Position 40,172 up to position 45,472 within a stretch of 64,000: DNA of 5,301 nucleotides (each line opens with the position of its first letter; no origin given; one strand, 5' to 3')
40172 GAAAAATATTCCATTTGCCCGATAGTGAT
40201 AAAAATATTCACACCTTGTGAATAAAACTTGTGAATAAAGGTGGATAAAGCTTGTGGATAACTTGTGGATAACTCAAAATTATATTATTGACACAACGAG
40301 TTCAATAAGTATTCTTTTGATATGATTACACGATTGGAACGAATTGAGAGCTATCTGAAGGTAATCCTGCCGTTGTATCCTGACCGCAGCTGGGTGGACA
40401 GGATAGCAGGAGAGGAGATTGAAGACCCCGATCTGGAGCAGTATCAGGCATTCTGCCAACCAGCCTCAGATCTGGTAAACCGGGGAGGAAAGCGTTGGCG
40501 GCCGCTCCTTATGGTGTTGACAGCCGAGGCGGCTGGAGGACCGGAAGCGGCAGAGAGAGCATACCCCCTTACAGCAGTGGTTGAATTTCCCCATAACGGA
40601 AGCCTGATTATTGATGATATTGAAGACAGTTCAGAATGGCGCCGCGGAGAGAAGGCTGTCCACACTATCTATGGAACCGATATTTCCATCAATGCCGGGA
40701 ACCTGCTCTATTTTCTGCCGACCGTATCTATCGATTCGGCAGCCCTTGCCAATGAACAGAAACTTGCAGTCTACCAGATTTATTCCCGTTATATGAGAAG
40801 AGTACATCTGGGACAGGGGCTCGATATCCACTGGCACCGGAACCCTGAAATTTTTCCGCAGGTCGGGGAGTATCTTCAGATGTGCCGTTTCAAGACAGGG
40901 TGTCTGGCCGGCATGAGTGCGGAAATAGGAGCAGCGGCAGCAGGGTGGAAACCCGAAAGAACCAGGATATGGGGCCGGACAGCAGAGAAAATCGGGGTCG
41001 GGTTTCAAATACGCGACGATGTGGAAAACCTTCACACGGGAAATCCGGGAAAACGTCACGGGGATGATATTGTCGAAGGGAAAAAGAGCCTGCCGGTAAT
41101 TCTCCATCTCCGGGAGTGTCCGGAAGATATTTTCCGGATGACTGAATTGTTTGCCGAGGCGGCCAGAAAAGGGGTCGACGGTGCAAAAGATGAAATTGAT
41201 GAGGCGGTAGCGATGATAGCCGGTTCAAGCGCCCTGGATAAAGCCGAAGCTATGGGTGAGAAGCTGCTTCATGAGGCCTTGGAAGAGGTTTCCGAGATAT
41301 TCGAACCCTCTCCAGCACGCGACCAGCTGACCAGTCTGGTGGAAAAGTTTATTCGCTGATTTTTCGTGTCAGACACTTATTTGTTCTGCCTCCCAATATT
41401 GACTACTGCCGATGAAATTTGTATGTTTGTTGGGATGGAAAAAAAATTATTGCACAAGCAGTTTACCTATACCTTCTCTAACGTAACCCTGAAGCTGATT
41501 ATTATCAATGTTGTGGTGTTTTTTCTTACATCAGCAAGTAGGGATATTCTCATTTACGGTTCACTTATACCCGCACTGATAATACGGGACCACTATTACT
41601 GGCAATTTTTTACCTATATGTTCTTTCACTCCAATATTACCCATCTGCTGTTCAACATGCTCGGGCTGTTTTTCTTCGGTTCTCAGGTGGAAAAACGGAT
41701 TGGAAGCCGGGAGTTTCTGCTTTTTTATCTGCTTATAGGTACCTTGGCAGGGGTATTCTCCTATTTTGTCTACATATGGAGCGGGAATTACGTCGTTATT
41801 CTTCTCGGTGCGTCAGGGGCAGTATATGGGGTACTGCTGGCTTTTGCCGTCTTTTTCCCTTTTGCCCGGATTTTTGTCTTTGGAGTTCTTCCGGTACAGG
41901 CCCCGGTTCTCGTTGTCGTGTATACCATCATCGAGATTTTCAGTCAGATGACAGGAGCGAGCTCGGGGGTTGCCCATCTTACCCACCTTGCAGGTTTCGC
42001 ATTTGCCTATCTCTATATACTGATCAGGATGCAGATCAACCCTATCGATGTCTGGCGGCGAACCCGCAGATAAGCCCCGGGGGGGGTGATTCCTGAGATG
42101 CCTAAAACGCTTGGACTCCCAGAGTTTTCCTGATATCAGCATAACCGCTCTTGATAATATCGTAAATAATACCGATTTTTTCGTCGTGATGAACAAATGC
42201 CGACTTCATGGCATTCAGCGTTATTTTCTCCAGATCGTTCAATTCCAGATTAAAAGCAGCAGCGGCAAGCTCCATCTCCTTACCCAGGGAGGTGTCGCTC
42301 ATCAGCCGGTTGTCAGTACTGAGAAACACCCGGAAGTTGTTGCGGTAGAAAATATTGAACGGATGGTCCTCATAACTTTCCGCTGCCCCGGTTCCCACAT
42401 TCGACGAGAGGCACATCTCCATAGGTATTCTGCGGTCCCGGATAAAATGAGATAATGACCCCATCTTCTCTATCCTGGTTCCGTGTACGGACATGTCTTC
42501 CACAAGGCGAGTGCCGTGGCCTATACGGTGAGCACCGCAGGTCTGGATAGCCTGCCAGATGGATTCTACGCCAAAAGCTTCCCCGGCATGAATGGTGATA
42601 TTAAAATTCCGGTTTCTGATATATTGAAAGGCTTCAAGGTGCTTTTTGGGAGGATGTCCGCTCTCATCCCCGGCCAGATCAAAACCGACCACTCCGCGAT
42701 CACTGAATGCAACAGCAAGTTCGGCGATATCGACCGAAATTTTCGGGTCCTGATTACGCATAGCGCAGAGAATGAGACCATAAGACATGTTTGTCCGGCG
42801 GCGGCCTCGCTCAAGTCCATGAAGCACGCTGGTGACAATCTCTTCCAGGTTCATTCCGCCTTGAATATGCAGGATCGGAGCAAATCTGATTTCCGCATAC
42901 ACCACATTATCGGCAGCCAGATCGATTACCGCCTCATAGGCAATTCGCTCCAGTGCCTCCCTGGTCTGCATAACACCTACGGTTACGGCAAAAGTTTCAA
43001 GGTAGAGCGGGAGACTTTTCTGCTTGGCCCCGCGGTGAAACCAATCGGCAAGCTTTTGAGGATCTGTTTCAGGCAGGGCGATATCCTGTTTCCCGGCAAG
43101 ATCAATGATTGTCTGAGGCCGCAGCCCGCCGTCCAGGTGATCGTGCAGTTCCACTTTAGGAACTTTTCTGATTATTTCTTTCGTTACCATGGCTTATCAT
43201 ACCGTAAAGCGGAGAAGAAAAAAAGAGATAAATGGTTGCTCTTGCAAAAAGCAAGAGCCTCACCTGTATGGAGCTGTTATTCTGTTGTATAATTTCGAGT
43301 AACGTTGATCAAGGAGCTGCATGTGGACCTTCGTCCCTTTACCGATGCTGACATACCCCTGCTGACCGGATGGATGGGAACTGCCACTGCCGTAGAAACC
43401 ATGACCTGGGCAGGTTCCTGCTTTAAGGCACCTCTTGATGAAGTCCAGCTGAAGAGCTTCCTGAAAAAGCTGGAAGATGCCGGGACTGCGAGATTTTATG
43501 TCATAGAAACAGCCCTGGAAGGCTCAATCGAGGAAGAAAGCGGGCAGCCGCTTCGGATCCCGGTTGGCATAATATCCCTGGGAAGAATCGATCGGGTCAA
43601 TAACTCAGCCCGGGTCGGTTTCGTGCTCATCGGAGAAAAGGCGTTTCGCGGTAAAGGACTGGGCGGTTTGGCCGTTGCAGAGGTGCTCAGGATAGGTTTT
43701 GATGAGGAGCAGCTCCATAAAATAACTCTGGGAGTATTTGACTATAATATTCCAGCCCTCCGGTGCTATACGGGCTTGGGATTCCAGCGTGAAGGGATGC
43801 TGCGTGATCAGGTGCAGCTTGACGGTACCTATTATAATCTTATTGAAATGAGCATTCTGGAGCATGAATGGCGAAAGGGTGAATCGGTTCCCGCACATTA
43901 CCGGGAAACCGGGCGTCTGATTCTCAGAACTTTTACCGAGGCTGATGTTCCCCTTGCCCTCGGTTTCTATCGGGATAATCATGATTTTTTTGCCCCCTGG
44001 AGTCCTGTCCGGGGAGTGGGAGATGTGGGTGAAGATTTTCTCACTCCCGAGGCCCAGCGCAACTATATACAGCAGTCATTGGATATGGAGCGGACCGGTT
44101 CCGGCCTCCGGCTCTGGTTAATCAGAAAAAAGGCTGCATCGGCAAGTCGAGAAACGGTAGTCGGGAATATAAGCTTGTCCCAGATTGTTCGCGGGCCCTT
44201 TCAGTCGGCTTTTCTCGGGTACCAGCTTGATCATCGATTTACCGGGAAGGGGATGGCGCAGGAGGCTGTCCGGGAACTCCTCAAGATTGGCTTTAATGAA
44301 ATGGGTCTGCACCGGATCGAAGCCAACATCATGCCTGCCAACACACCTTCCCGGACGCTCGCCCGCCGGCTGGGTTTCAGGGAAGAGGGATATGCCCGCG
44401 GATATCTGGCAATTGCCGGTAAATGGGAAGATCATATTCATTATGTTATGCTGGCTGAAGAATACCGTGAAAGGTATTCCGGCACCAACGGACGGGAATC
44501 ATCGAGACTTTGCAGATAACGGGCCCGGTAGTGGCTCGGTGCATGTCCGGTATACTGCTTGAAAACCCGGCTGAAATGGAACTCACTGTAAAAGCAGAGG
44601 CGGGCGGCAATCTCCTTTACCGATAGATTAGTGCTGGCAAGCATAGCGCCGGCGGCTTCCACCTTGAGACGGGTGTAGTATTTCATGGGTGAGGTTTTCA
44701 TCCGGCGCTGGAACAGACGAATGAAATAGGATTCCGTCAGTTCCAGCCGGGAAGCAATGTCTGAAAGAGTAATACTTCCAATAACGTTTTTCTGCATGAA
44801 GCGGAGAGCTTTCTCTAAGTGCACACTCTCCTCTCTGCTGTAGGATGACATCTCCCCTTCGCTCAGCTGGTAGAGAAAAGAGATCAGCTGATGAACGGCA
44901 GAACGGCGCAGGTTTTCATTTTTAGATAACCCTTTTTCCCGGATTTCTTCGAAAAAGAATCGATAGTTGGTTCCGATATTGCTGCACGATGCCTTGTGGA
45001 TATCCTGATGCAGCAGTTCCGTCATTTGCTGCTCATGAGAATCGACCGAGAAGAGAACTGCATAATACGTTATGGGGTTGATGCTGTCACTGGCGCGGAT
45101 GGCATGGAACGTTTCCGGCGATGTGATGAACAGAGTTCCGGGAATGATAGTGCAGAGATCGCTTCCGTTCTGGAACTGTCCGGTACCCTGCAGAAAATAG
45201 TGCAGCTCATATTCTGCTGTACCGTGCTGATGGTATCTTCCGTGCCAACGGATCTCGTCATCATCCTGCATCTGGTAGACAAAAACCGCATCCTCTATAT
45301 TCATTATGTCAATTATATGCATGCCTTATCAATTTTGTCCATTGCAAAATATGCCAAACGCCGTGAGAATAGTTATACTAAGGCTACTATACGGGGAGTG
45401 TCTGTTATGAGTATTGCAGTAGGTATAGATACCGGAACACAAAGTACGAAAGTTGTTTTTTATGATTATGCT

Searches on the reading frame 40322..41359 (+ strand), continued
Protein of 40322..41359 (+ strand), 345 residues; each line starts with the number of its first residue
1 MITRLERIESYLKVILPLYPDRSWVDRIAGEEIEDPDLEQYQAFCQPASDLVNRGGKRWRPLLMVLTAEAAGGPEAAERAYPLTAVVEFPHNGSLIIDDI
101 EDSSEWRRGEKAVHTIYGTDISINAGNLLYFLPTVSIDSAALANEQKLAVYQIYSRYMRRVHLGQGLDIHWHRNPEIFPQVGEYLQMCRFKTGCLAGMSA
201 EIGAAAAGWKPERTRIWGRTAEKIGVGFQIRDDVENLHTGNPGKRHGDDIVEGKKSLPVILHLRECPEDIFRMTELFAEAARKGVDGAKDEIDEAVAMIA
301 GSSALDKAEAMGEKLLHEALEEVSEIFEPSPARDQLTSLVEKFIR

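Call 32: find_encoding_contigs(protein=P0125, flank=10000, max_places=4)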
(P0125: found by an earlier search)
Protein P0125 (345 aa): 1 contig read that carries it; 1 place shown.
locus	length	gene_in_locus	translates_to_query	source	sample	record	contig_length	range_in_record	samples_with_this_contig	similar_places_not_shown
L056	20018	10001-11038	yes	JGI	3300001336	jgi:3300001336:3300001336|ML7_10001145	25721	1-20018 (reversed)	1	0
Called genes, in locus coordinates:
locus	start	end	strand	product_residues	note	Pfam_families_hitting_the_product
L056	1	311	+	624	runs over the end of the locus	PF02518:HATPase_c (weak), PF13589:HATPase_c_3, PF00183:HSP90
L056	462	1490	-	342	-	PF00478:IMPDH (weak), PF03060:NMO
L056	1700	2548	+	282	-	PF21088:MS_channel_1st, PF00924:MS_channel_2nd, PF21082:MS_channel_3rd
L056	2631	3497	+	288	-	PF00753:Lactamase_B, PF12706:Lactamase_B_2 (weak)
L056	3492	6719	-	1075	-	PF25596:CPSase_L_D1, PF02786:CPSase_L_D2, PF02787:CPSase_L_D3, PF25596:CPSase_L_D1, PF02222:ATP-grasp (weak), PF02786:CPSase_L_D2, PF15632:ATPgrasp_Ter, PF02142:MGS, +4 more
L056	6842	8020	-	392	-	PF00988:CPSase_sm_chain, PF00117:GATase, PF07722:Peptidase_C26 (weak)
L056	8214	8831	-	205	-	PF00857:Isochorismatase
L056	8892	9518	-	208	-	PF01728:FtsJ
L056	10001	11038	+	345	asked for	PF00348:polyprenyl_synt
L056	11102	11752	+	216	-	PF08551:DUF1751, PF01694:Rhomboid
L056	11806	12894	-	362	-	PF00962:A_deaminase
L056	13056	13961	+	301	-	PF13302:Acetyltransf_3, PF00583:Acetyltransf_1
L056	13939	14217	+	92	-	PF00583:Acetyltransf_1 (faint), PF13302:Acetyltransf_3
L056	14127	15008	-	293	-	PF02311:AraC_binding, PF12833:HTH_18, PF00165:HTH_AraC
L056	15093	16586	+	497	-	PF00370:FGGY_N, PF02782:FGGY_C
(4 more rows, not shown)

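Call 36: search_protein_families(library=ncbifam, proteins=[window:40322-41359:+], max_evalue=0.00001)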
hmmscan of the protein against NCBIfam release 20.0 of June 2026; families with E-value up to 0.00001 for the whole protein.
window:40322-41359:+ (345 aa): 16 families
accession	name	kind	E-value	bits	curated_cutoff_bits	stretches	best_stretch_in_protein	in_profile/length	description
NF041169.1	f2_encap_cargo4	exception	4.8e-45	154.3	450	1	53-342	47-328/334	family 2 encapsulin nanocompartment cargo protein polyprenyl transferase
NF040698.1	IdsA_Meth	equivalog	1.2e-37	129.8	468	1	46-341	32-321/328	short chain isoprenyl diphosphate synthase IdsA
NF041003.1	GGPP_syn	equivalog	3.1e-36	125.1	500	1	46-341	30-319/326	geranylgeranyl diphosphate synthase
NF042417.1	NPPPS_Mycobact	equivalog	4.6e-32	111.4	600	1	31-342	30-329/335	nonaprenyl/(2E,6E)-farnesyl/geranylgeranyl diphosphat synthase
NF040789.2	gerfarn_diphsyn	equivalog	6.2e-28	98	560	1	49-341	39-338/345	geranylfarnesyl diphosphate synthase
TIGR02748.1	GerC3_HepT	equivalog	1.1e-27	97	456.55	1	41-340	28-311/319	heptaprenyl diphosphate synthase component II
TIGR02749.1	prenyl_cyano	equivalog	3.7e-26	91.9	383.2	1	48-342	36-316/322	solanesyl diphosphate synthase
NF045549.1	GGPPsyn_IdsB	equivalog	2.1e-24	86.2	475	1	53-325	62-327/346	geranylgeranyl diphosphate synthase IdsB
NF045485.1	FPPsyn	subfamily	3.3e-24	85.5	275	1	52-275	33-260/288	farnesyl diphosphate synthase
NF045685.1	GGPPSynCrtE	equivalog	6.3e-22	77.9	460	1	55-269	41-259/293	geranylgeranyl diphosphate synthase CrtE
NF008140.0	PRK10888.1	equivalog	8.6e-21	74.6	412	1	50-273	38-254/323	octaprenyl diphosphate synthase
NF045628.1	HxpDPsynlarge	equivalog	2.5e-20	72.7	500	1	46-344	25-307/311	hexaprenyl-diphosphate synthase large subunit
NF042416.1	GFPPS_Mycobact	equivalog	8.7e-18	64.4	600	1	40-327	26-329/350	bifunctional (2E,6E)-farnesyl/geranyl diphosphate synthase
NF007877.0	PRK10581.1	equivalog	6.3e-17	61.7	321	1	55-269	43-262/299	(2E,6E)-farnesyl diphosphate synthase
NF040936.1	hexpp_archaea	equivalog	3.2e-12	46.4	400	1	49-244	34-212/275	hexaprenyl pyrophosphate synthase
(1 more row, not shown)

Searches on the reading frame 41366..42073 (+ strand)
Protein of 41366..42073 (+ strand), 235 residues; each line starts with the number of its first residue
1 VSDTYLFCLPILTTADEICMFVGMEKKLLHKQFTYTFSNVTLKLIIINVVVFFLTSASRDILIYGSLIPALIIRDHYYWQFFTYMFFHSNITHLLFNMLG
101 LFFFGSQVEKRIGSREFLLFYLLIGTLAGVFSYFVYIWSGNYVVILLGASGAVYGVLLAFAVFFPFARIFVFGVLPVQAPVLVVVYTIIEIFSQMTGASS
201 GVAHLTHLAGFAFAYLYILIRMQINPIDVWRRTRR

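Call 8: search_protein_families(library=pfam, proteins=[window:41366-42073:+])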
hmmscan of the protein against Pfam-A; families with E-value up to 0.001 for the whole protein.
window:41366-42073:+ (235 aa): 2 families
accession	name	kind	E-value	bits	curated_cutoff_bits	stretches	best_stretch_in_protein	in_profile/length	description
PF01694.28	Rhomboid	-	2e-30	106.3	22.6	1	77-222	3-141/143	Rhomboid domain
PF08551.15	DUF1751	-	5.9e-08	33.6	22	1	71-160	3-93/99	Eukaryotic integral membrane protein (DUF1751)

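Call 36: search_protein_families(library=ncbifam, proteins=[window:41366-42073:+], max_evalue=0.00001)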
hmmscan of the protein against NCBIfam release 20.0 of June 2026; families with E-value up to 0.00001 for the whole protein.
window:41366-42073:+ (235 aa): 3 families
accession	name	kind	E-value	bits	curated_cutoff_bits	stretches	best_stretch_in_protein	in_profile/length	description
TIGR03902.1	rhom_GG_sort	equivalog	5.3e-10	39.4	84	1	73-217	11-152/154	rhombosortase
NF008155.0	PRK10907.1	equivalog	1.4e-09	37.7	335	1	38-212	94-259/276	rhomboid family intramembrane serine protease GlpG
TIGR04239.1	rhombo_GlpG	equivalog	5.3e-09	36.2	250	1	26-211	82-258/271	rhomboid family intramembrane serine protease GlpG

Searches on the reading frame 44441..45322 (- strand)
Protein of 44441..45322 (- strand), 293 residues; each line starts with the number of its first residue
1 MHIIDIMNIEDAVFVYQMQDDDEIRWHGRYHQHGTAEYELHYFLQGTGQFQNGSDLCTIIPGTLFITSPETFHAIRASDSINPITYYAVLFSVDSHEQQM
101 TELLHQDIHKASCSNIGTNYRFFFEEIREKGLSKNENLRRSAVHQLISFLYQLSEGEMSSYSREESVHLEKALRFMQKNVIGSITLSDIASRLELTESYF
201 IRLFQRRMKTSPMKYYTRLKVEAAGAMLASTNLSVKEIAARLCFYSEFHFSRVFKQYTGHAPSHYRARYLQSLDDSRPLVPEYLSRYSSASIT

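Call 8: search_protein_families(library=pfam, proteins=[window:44441-45322:-])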
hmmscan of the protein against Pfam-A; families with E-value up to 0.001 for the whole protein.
window:44441-45322:- (293 aa): 3 families
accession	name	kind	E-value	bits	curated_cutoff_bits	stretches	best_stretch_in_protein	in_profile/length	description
PF12833.13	HTH_18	-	4e-19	69.1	33.6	1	189-268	1-80/80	Helix-turn-helix domain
PF00165.29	HTH_AraC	-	1.4e-17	63.8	26.6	2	229-266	2-41/42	Bacterial regulatory helix-turn-helix proteins, AraC family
PF02311.25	AraC_binding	-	3.7e-08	33.6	21.1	1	29-99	17-84/135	AraC-like ligand binding domain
